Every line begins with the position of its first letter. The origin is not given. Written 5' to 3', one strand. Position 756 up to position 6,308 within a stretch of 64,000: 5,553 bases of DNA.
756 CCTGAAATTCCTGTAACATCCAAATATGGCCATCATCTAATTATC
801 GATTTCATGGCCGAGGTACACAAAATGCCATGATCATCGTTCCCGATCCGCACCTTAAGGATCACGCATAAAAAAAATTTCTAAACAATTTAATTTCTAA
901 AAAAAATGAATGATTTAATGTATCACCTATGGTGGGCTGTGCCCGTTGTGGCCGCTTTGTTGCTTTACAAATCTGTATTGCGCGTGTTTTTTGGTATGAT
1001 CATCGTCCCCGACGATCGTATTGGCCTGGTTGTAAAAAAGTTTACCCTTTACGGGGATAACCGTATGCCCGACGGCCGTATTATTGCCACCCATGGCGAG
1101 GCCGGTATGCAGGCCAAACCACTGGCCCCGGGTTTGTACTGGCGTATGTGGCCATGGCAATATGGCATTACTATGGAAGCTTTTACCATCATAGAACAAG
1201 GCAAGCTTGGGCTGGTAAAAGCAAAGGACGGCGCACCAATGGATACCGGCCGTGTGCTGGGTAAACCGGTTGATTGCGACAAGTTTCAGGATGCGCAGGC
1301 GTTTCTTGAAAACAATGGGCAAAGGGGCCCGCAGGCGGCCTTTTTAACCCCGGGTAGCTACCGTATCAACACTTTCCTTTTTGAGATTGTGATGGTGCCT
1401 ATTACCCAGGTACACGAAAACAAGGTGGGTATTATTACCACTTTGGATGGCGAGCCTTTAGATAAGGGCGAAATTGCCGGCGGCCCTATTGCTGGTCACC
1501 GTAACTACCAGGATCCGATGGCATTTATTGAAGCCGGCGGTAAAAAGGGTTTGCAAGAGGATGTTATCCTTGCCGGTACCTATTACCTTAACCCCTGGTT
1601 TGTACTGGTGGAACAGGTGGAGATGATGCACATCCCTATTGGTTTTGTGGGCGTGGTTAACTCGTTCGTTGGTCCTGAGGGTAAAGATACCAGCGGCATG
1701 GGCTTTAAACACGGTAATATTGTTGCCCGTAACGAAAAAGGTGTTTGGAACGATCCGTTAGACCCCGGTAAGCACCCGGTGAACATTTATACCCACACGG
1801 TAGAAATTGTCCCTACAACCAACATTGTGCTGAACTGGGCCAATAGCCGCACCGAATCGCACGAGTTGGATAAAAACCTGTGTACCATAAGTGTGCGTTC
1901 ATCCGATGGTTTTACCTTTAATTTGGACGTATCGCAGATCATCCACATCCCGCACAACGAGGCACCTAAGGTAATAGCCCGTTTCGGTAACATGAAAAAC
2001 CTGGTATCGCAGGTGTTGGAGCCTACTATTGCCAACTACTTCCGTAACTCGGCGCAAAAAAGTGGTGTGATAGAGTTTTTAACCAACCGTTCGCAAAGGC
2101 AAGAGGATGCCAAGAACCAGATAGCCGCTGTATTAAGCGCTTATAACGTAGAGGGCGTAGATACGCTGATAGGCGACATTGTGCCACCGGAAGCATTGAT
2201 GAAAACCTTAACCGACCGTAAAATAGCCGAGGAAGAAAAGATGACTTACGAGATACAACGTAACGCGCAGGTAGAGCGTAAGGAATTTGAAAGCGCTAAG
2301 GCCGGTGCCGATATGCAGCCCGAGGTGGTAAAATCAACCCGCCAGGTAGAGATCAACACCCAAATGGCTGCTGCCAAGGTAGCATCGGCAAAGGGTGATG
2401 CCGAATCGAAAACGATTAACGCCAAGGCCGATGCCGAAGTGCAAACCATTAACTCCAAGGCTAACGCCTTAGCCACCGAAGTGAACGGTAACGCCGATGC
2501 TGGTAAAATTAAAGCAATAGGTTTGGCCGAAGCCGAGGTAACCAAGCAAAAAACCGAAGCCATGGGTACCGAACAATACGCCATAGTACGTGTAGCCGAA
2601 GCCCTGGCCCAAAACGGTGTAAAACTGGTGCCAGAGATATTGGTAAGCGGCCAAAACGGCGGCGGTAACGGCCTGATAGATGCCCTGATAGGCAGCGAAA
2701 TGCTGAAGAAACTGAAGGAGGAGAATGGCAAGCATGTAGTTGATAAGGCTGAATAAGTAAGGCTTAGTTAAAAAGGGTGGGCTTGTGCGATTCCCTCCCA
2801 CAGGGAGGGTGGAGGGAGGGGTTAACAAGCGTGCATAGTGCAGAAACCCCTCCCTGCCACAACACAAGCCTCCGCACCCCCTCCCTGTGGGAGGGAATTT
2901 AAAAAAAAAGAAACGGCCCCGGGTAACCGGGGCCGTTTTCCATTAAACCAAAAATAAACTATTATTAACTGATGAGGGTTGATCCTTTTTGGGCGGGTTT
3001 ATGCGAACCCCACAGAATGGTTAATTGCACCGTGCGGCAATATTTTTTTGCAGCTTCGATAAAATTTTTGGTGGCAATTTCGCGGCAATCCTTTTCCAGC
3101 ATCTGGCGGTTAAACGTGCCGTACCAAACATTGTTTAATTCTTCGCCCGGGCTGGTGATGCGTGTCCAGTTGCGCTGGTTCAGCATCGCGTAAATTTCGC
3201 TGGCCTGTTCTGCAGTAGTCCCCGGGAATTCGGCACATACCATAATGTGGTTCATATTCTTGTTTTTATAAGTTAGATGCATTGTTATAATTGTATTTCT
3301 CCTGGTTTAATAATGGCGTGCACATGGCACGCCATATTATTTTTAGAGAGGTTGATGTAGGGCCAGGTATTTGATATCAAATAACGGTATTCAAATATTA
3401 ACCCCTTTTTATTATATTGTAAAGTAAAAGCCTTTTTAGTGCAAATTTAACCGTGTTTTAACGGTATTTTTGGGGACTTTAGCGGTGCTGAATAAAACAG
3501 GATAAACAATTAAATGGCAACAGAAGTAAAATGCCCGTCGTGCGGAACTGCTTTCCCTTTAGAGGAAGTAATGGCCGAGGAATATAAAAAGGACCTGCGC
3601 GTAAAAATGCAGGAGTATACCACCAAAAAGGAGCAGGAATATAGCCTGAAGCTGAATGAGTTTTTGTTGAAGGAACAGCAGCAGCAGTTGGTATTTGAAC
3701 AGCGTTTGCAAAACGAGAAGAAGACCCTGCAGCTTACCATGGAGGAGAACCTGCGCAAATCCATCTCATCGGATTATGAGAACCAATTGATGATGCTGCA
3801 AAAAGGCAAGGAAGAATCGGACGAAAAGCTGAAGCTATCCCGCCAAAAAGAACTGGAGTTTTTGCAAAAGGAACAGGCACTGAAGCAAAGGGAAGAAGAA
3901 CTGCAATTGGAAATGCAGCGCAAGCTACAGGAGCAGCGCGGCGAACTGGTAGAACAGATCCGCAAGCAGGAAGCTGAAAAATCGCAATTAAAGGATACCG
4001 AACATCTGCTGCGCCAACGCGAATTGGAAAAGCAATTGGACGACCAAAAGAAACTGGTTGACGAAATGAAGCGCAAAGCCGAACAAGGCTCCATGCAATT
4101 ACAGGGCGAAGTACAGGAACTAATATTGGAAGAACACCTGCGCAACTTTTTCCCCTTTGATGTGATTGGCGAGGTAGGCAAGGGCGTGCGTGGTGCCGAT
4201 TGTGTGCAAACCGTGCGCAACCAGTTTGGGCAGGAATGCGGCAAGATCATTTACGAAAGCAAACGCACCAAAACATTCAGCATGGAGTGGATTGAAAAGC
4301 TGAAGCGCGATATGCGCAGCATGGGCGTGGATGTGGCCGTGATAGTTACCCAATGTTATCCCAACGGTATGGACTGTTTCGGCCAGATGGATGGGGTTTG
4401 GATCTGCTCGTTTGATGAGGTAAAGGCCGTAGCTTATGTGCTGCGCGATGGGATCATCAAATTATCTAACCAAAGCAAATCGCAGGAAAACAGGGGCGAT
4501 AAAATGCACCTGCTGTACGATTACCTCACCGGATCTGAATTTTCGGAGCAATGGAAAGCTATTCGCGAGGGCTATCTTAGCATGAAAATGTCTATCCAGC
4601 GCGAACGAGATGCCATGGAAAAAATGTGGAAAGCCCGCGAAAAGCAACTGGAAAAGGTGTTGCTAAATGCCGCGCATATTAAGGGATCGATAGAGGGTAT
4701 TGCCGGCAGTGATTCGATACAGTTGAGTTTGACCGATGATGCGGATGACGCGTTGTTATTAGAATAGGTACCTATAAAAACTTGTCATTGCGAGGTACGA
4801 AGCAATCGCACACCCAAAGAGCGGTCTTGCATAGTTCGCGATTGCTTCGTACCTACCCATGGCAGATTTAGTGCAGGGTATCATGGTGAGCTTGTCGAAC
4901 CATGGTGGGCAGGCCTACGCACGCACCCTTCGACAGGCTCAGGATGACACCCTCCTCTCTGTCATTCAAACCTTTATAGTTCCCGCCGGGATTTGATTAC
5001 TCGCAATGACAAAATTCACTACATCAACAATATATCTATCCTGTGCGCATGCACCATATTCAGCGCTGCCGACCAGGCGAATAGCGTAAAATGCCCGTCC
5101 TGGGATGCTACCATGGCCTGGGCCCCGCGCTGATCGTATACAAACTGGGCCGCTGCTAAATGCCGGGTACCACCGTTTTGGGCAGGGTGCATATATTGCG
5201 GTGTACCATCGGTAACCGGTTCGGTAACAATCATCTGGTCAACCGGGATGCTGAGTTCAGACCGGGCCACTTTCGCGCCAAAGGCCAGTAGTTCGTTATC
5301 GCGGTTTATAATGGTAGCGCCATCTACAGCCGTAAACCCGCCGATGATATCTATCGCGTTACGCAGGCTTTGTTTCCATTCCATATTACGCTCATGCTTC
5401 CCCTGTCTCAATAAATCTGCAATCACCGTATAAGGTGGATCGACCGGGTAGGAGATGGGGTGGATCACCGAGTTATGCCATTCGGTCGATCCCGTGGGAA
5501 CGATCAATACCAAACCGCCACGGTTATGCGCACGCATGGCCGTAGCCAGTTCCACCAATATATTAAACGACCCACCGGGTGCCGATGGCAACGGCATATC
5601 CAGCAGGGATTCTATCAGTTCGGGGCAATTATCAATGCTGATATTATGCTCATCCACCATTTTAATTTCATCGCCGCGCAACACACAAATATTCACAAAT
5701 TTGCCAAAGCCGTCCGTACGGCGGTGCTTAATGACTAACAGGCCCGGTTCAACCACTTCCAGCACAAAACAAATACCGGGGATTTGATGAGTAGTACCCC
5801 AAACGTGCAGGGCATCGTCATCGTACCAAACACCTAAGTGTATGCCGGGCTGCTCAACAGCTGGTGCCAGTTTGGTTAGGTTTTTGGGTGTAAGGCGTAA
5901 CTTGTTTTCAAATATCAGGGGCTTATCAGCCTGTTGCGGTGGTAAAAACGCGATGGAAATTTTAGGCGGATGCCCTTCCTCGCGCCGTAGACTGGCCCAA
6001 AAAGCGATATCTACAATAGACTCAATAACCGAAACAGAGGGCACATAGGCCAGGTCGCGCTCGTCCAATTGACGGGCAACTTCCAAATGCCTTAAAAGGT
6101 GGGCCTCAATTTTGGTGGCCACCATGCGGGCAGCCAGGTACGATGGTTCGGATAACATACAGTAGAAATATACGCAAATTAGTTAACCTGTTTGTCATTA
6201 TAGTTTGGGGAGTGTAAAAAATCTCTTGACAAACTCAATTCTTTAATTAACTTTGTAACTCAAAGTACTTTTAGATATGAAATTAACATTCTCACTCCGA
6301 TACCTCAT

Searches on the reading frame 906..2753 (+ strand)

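Call 24: search_protein_families(library=pfam, proteins=[window:906-2753:+], max_evalue=0.001)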
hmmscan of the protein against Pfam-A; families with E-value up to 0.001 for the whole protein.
window:906-2753:+ (616 aa): 1 family
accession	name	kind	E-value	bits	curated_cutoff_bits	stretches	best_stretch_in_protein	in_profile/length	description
PF01145.31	Band_7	-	2e-27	96.8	23.6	1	278-454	14-167/176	SPFH domain / Band 7 family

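Call 84: search_protein_families(library=padloc, proteins=[window:906-2753:+], max_evalue=0.00001)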
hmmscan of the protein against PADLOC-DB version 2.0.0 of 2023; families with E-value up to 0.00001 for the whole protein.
window:906-2753:+ (616 aa): 0 families

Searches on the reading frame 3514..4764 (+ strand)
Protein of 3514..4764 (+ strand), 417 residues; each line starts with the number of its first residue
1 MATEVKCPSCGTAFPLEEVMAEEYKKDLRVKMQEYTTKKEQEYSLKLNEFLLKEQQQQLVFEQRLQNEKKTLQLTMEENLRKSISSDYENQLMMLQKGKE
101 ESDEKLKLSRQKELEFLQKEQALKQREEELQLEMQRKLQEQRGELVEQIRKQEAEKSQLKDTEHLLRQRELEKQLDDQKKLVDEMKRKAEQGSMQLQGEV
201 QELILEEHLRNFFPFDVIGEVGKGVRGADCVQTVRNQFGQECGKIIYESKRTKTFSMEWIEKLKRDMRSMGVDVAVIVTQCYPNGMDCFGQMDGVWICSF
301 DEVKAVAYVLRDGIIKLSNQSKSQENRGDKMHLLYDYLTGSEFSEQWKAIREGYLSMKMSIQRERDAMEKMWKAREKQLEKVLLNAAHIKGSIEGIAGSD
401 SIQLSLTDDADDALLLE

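Call 24: search_protein_families(library=pfam, proteins=[window:3514-4764:+], max_evalue=0.001)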
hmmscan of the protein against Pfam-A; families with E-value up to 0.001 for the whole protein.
window:3514-4764:+ (417 aa): 1 family
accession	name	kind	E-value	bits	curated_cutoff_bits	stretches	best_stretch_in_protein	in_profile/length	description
PF09903.14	DUF2130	-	1.1e-65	221.9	26.7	1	167-390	4-241/255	Uncharacterized protein conserved in bacteria (DUF2130)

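Call 84: search_protein_families(library=padloc, proteins=[window:3514-4764:+], max_evalue=0.00001)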
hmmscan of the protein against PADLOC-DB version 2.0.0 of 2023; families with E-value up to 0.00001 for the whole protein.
window:3514-4764:+ (417 aa): 0 families

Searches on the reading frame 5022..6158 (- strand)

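Call 24: search_protein_families(library=pfam, proteins=[window:5022-6158:-], max_evalue=0.001)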
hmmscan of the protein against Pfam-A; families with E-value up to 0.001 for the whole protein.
window:5022-6158:- (379 aa): 1 family
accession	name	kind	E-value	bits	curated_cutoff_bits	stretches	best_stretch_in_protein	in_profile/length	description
PF21751.2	DACNV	-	5e-36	123.2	27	1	35-124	2-98/98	Probable sensor domain DACNV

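Call 84: search_protein_families(library=padloc, proteins=[window:5022-6158:-], max_evalue=0.00001)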
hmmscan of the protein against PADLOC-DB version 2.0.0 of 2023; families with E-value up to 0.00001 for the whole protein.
window:5022-6158:- (379 aa): 0 families

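Call 85: search_protein_families(library=pfam, proteins=[window:5022-6158:-], max_evalue=0.1)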
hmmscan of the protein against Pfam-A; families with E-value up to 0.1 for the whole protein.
window:5022-6158:- (379 aa): 2 families
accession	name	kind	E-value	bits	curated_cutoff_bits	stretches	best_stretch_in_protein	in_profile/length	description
PF21751.2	DACNV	-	5e-36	123.2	27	1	35-124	2-98/98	Probable sensor domain DACNV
PF02457.21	DAC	-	0.023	14.7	27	0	278-356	54-110/119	DisA bacterial checkpoint controller nucleotide-binding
